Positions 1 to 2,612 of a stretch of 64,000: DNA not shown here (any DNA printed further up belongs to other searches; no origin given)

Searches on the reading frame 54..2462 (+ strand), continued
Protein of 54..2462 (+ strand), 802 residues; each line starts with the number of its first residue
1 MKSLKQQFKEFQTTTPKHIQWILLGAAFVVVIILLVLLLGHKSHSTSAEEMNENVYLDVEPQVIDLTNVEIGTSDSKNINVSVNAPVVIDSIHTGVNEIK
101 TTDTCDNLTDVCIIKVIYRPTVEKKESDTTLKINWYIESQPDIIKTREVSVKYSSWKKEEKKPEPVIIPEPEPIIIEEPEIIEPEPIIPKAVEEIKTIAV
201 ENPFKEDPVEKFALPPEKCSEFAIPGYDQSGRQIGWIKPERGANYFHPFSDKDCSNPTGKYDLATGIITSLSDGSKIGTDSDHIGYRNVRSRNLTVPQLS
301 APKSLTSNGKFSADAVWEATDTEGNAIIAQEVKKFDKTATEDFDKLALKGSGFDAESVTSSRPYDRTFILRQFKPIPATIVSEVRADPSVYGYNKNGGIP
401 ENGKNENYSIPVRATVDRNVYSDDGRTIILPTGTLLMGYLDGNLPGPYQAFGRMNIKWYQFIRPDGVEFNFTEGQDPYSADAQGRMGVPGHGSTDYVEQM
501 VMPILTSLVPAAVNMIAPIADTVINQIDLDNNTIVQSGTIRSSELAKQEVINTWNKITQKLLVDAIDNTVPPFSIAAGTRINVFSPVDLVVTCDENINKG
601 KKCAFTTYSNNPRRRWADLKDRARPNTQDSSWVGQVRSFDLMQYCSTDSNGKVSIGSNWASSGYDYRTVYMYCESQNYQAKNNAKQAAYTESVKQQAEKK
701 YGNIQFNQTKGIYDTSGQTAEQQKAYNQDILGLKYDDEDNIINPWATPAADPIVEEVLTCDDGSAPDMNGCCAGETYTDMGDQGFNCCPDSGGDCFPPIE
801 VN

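Call 49: find_homologous_proteins(query=A5, max_evalue=0.001)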
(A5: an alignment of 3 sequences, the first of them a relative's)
Query A5 (3 sequences) (342 aa, profile of the alignment): 550 proteins with E <= 0.001 among 8000 candidates; the best 120 are listed.
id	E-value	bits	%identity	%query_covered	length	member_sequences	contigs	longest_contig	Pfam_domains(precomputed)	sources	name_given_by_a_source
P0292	5.8e-163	560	99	100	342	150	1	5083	PF04610.20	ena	-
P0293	8.3e-150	517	29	92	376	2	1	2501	PF04610.20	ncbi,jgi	jgi:type IV secretion system protein VirB6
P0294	1.9e-149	516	28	92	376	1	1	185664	PF04610.20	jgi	jgi:type IV secretion system protein VirB6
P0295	1.9e-149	516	28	92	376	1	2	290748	PF04610.20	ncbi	-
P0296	2.5e-149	515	28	92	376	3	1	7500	PF04610.20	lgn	-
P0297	3.8e-149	515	28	92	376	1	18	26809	PF04610.20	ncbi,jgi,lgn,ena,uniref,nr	ncbi:type IV secretion system protein [Bradyrhizobium elkanii]|jgi:type IV secretion system protein 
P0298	5.2e-149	514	27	92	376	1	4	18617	PF04610.20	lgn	-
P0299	1.2e-148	513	28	92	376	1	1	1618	PF04610.20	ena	-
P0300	4.4e-148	511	28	92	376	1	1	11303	PF04610.20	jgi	jgi:type IV secretion system protein VirB6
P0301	1.9e-147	509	29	92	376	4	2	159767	PF04610.20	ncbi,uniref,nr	ncbi:type IV secretion system protein [Nitrobacter winogradskyi]|uniref:Type IV secretion system pro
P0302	2.5e-147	509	28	92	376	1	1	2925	PF04610.20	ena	-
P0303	3.3e-147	508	28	92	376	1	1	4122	PF04610.20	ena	-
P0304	4.7e-147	508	28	92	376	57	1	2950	PF04610.20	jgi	jgi:type IV secretion system protein VirB6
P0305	5.6e-147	507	28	92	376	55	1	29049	PF04610.20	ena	-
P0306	8.8e-147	507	28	92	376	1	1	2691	PF04610.20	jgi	jgi:type IV secretion system protein VirB6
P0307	2.3e-146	505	26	98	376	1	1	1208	PF04610.20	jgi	-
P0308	4.0e-146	505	28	92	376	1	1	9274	PF04610.20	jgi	jgi:type IV secretion system protein VirB6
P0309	6.4e-146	504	27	92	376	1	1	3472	PF04610.20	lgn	-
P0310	5.1e-145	501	27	92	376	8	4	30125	PF04610.20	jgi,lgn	jgi:type IV secretion system protein VirB6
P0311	8.8e-145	500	28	92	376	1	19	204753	PF04610.20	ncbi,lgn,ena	-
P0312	1.3e-144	500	26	96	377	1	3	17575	PF04610.20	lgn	-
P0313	1.9e-144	499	28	92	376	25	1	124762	PF04610.20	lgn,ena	-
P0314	3.5e-144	498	27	96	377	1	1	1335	PF04610.20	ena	-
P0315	4.2e-144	498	27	92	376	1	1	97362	PF04610.20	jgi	jgi:type IV secretion system protein VirB6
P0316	7.0e-144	497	28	92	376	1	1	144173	PF04610.20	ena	-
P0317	7.5e-144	497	27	92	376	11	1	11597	PF04610.20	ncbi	-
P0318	8.3e-144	497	29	82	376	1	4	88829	PF04610.20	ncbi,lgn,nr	ncbi:MAG: type IV secretion system protein [Bosea sp. (in: a-proteobacteria)]|nr:type IV secretion s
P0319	8.5e-144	497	28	92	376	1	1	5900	PF04610.20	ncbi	ncbi:MAG: type IV secretion system protein [Bradyrhizobium sp.]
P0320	1.2e-143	496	28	92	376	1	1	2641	PF04610.20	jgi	jgi:type IV secretion system protein VirB6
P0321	1.2e-143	496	27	92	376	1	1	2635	PF04610.20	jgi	jgi:type IV secretion system protein VirB6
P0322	1.4e-143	496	28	92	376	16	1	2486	PF04610.20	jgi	jgi:type IV secretion system protein VirB6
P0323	1.6e-143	496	28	92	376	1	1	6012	PF04610.20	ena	-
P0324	1.9e-143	496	28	92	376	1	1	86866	PF04610.20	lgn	-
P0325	2.5e-143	495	29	92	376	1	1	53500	PF04610.20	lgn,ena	-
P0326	2.6e-143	495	28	92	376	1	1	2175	PF04610.20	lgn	-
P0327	3.4e-143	495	29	92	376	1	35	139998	PF04610.20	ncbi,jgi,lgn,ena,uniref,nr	ncbi:Type IV secretion system protein VirB6 [Afipia felis]|jgi:type IV secretion system protein VirB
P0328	4.4e-143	495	28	92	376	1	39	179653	PF04610.20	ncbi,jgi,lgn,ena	ncbi:type IV secretion system protein [Xanthobacter flavus]|jgi:type IV secretion system protein Vir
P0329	6.8e-143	494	27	92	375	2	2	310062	PF04610.20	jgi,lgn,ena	-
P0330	7.7e-143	494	29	92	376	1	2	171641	PF04610.20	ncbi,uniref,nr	ncbi:conjugal transfer protein TrbL [Bradyrhizobium sp. INPA01-394B]|uniref:Type IV secretion system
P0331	1.0e-142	493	28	92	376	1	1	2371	PF04610.20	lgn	-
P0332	1.6e-142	493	26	92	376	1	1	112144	PF04610.20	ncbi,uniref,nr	ncbi:type IV secretion system protein [Bosea sp. AS-1]|uniref:type IV secretion system protein n=1 T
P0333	1.7e-142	493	27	98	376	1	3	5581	PF04610.20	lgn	-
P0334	1.9e-142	493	28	92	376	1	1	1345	PF04610.20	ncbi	-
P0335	2.1e-142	492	28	92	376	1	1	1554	PF04610.20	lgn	-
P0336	1.1e-141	490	27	77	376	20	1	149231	PF04610.20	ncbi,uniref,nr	ncbi:type IV secretion system protein [Rhodopseudomonas palustris]|uniref:type IV secretion system p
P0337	1.7e-141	489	84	100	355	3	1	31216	PF04610.20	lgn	-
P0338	8.8e-141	487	27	92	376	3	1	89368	PF04610.20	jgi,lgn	jgi:type IV secretion system protein VirB6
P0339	1.5e-140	486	28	92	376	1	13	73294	PF04610.20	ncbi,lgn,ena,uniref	ncbi:type IV secretion system protein [Ancylobacter sp. VNQ12]|uniref:type IV secretion system prote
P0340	2.8e-140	485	28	92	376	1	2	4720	PF04610.20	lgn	-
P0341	4.9e-140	485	28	92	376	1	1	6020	PF04610.20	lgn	-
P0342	7.7e-140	484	28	92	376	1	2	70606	PF04610.20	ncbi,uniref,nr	ncbi:type IV secretion system protein [Ancylobacter dichloromethanicus]|uniref:Conjugal transfer pro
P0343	9.9e-140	484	28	92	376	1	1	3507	PF04610.20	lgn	-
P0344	8.4e-139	481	28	92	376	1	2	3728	PF04610.20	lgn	-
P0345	1.1e-138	480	27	98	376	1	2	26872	PF04610.20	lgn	-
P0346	1.1e-138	480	28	87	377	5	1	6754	PF04610.20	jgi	jgi:type IV secretion system protein VirB6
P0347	4.3e-138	478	27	92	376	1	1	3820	PF04610.20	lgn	-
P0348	6.5e-138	478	77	100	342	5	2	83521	PF04610.20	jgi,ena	-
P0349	8.6e-138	477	28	87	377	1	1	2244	PF04610.20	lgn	-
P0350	5.1e-137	475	80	100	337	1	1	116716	PF04610.20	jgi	jgi:type IV secretion system protein VirB6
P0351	5.2e-137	475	27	92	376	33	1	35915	PF04610.20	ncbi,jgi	jgi:type IV secretion system protein VirB6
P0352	4.5e-136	472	28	92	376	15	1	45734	PF04610.20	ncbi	ncbi:MAG: type IV secretion system protein [Pseudomonadota bacterium]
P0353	9.7e-136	470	27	92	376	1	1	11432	PF04610.20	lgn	-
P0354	1.3e-135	470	27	82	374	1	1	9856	PF04610.20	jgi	jgi:type IV secretion system protein VirB6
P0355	1.8e-134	466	27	83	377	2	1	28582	PF04610.20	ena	-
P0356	1.2e-133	464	27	92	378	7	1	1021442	PF04610.20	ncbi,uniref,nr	ncbi:type IV secretion system protein (plasmid) [Mesorhizobium sp. AR07]|uniref:type IV secretion sy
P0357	1.6e-133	463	26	80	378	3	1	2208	PF04610.20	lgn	-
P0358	2.2e-133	463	28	92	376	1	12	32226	PF04610.20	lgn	-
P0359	2.2e-133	463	28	92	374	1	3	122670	PF04610.20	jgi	jgi:type IV secretion system protein VirB6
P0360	3.9e-133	462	28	92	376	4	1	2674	PF04610.20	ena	-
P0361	5.7e-133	461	74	100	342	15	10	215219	PF04610.20,PF19590.5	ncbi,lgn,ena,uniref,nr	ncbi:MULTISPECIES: type IV secretion system protein [Agrobacterium]|uniref:Type IV secretory pathway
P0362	2.2e-132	459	78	100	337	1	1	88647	PF04610.20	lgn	-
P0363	2.6e-132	459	28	92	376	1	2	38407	PF04610.20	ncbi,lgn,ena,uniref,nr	ncbi:type IV secretion system protein [Bosea sp. SSUT16]|uniref:Type IV secretion system protein n=2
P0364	3.1e-132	459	27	92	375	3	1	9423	PF04610.20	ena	-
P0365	3.3e-132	459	27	92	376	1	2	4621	PF04610.20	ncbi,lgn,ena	-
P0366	3.4e-132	459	26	96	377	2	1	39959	PF04610.20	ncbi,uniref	ncbi:type IV secretion system protein [Bosea sp. TAB14]|uniref:type IV secretion system protein n=1 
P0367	5.3e-132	458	26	96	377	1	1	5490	PF04610.20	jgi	jgi:type IV secretion system protein VirB6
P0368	8.8e-132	457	72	100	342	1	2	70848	PF04610.20,PF19590.5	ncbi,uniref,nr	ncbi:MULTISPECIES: type IV secretion system protein [Agrobacterium]|uniref:type IV secretion system 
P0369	1.5e-131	457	83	97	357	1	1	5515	PF04610.20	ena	-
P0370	2.0e-131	456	29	92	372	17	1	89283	PF04610.20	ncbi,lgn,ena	-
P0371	3.2e-131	456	29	92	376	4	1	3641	PF04610.20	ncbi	-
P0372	3.4e-131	456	72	100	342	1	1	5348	PF04610.20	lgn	-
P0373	8.2e-131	454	29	92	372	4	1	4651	PF04610.20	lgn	-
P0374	1.1e-130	454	26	96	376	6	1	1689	PF04610.20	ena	-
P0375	1.4e-130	454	28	95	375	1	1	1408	PF04610.20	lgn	-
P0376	1.8e-130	453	28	92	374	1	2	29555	PF04610.20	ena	-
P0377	2.4e-130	453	28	92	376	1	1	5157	PF04610.20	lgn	-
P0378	2.5e-130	453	26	92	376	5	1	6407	PF04610.20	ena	-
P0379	2.6e-130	453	29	92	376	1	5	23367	PF04610.20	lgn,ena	-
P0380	2.7e-130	453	29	92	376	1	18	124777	PF04610.20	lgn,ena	-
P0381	3.0e-130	452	29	92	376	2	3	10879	PF04610.20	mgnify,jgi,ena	mgnify:CR=1 FL=1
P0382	5.9e-130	451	29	92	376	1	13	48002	PF04610.20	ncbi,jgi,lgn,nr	ncbi:MAG TPA: type IV secretion system protein [Bosea sp. (in: a-proteobacteria)]|jgi:type IV secret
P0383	7.1e-130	451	29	92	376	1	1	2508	PF04610.20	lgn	-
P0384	8.2e-130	451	27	96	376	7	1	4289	PF04610.20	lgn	-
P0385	1.2e-129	450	28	92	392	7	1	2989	PF04610.20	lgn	-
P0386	1.4e-129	450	26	92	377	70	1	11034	PF04610.20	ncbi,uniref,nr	ncbi:conjugal transfer protein TrbL [Bosea sp. Tri-44]|uniref:type IV secretion system protein n=1 T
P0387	1.4e-129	450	28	94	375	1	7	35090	PF04610.20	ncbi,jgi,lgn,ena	-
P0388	1.4e-129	450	26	92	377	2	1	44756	PF04610.20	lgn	-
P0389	1.5e-129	450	28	92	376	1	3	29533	PF04610.20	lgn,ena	-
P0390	2.4e-129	449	29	83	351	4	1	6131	PF04610.20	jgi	-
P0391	3.9e-129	449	26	92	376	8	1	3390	PF04610.20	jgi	jgi:type IV secretion system protein VirB6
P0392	4.3e-129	449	28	94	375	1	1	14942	PF04610.20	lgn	-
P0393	5.2e-129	448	69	99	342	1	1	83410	PF04610.20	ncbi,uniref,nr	ncbi:type IV secretion system protein [Ochrobactrum sp. 3-3]|uniref:type IV secretion system protein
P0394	5.6e-129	448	27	92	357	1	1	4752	PF04610.20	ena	-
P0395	6.2e-129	448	26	96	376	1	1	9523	PF04610.20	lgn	-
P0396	6.9e-129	448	28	98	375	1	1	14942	PF04610.20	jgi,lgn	-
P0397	8.1e-129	448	27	96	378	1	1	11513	PF04610.20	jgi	jgi:type IV secretion system protein VirB6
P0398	9.6e-129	447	27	97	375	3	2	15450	PF04610.20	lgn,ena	-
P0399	9.7e-129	447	71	99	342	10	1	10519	PF04610.20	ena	-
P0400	1.7e-128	447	26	92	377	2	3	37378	PF04610.20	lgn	-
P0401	1.9e-128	446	68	100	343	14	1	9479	PF04610.20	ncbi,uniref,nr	ncbi:conjugal transfer protein TrbL [Sinorhizobium medicae]|uniref:type IV secretion system protein 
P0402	2.2e-128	446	28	94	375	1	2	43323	PF04610.20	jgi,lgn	jgi:type IV secretion system protein VirB6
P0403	2.6e-128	446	28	94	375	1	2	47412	PF04610.20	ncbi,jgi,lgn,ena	-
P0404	4.7e-128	445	29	92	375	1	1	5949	PF04610.20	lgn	-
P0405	8.5e-128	444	69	99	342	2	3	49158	PF04610.20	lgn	-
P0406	9.1e-128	444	69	99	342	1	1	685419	PF04610.20,PF19590.5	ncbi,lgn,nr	ncbi:MAG: type IV secretion system protein [Mesorhizobium sp.]|nr:MAG: type IV secretion system prot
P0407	1.3e-127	444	27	96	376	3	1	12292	PF04610.20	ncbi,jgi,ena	jgi:type IV secretion system protein VirB6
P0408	1.3e-127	444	69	100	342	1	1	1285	PF04610.20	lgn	-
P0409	1.4e-127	444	71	100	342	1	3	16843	PF04610.20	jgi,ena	-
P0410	3.1e-127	442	71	100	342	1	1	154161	PF04610.20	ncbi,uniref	ncbi:type IV secretion system protein [Rhizobium giardinii]|uniref:type IV secretion system protein 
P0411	4.1e-127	442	71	99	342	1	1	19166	PF04610.20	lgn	-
